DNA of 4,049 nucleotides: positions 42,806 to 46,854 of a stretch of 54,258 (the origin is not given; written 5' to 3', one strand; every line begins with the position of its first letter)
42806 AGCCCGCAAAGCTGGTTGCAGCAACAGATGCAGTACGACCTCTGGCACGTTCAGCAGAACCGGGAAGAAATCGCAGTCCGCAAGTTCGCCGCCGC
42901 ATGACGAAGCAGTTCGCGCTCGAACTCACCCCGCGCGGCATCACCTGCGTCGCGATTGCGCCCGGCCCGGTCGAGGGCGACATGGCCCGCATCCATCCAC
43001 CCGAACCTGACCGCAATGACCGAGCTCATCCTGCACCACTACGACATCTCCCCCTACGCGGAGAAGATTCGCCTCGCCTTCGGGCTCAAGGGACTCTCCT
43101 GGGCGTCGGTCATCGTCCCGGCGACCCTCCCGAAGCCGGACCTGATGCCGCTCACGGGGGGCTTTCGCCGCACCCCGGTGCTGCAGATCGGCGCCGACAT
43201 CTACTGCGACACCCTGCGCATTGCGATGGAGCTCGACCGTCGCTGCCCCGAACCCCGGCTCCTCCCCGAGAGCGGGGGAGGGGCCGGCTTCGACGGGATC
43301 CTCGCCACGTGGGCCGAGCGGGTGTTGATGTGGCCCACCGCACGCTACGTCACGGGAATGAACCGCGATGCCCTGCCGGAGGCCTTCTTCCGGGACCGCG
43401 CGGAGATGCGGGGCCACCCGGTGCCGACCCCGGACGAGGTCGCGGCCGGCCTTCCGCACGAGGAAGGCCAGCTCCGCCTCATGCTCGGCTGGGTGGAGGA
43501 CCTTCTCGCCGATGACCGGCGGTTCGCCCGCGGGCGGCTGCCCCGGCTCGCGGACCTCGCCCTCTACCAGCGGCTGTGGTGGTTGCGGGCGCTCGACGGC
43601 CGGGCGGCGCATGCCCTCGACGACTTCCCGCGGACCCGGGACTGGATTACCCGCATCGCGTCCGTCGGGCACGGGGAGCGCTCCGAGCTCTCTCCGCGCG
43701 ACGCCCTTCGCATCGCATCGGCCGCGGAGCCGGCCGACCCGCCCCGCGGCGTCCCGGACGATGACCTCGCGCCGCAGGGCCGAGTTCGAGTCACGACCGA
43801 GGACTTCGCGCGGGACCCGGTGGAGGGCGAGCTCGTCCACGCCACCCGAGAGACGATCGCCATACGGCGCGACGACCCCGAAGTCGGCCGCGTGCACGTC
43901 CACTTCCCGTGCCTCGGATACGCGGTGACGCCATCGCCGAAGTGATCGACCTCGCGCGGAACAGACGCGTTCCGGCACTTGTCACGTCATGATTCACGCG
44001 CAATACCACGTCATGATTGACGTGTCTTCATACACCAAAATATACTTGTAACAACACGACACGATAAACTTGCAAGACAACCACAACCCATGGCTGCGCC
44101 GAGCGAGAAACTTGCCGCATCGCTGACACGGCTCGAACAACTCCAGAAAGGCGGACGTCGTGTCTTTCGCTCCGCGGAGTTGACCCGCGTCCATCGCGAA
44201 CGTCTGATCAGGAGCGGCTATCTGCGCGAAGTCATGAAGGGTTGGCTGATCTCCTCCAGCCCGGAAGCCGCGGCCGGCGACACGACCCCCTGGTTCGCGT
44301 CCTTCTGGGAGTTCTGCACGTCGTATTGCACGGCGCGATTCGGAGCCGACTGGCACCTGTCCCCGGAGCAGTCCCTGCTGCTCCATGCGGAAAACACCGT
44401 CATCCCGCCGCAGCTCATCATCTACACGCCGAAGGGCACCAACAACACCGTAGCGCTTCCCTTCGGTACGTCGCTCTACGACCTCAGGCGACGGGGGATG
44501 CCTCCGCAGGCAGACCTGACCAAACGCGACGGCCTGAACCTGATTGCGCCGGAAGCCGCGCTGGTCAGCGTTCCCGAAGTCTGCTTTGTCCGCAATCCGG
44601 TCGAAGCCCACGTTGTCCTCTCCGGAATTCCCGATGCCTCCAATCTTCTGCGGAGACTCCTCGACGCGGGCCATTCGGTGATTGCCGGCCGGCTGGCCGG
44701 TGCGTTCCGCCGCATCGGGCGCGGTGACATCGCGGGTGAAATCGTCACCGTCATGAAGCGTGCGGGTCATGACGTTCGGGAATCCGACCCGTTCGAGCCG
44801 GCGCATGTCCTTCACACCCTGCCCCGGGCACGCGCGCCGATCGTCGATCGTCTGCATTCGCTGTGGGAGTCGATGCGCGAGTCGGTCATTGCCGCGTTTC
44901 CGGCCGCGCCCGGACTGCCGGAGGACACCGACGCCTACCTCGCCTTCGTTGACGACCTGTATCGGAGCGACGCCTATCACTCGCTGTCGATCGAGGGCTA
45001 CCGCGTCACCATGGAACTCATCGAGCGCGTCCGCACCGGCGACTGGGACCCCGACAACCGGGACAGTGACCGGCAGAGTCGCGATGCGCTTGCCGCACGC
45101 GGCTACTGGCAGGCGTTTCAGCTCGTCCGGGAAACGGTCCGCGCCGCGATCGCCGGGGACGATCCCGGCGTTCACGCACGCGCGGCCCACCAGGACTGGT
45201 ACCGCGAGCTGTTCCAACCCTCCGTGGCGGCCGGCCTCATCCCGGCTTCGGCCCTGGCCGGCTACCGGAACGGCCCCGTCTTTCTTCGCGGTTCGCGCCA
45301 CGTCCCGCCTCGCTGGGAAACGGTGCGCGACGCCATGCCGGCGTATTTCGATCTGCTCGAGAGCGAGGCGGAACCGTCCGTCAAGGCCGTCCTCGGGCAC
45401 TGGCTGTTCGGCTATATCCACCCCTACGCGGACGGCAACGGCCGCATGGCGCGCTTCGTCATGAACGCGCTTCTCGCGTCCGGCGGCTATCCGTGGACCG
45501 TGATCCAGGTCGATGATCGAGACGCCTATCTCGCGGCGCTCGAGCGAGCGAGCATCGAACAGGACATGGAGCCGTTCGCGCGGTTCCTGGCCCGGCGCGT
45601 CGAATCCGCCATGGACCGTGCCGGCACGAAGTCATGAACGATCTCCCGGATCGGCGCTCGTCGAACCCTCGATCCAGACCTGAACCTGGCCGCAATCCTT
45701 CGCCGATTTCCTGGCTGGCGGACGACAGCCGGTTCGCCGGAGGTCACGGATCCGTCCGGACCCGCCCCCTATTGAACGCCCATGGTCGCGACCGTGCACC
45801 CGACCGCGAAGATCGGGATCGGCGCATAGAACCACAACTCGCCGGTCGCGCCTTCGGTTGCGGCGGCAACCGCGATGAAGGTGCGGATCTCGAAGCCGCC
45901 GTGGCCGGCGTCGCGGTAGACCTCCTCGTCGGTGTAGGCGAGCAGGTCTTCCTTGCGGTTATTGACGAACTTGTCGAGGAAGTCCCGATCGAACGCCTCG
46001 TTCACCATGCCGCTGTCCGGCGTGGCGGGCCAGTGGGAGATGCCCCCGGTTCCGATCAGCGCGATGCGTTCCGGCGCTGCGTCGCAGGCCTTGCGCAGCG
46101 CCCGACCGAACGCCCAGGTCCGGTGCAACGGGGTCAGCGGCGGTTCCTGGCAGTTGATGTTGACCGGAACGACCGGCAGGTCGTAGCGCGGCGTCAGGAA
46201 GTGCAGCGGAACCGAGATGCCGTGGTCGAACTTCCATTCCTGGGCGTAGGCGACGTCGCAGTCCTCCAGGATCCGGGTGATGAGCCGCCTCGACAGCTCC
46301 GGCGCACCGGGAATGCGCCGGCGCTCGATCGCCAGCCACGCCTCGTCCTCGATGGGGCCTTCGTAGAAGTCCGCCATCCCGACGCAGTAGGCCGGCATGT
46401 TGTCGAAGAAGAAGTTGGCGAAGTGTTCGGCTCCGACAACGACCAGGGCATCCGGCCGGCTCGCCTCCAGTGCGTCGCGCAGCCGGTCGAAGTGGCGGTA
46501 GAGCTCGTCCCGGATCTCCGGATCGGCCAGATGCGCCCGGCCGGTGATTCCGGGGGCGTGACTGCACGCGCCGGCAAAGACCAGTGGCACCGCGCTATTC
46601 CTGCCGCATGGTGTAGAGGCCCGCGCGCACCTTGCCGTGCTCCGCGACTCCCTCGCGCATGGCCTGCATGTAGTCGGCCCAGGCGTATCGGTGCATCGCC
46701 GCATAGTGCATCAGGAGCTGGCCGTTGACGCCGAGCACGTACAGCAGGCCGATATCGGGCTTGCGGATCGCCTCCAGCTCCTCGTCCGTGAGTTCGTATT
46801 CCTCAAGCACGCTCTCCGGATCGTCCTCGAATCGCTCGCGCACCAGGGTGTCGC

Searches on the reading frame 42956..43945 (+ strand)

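Call 28: search_protein_families(library=pfam, proteins=[window:42956-43945:+], max_evalue=0.001)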
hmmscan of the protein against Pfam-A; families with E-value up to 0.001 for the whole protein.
window:42956-43945:+ (329 aa): 3 families
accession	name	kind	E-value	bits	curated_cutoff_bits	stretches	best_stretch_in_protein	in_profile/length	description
PF13417.12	GST_N_3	-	1.1e-12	48.5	22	1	26-100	1-74/75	Glutathione S-transferase, N-terminal domain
PF13409.12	GST_N_2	-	2.7e-10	41.2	25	1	32-95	2-69/70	Glutathione S-transferase, N-terminal domain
PF00043.30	GST_C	-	0.00032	21.3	20.7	1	169-236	27-91/93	Glutathione S-transferase, C-terminal domain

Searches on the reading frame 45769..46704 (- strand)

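Call 28: search_protein_families(library=pfam, proteins=[window:45769-46704:-], max_evalue=0.001)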
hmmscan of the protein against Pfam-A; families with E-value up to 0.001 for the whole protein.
window:45769-46704:- (311 aa): 1 family
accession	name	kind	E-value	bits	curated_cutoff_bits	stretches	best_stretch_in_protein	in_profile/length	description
PF02900.23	LigB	-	3.3e-34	118.6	26.3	1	47-296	5-261/269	Catalytic LigB subunit of aromatic ring-opening dioxygenase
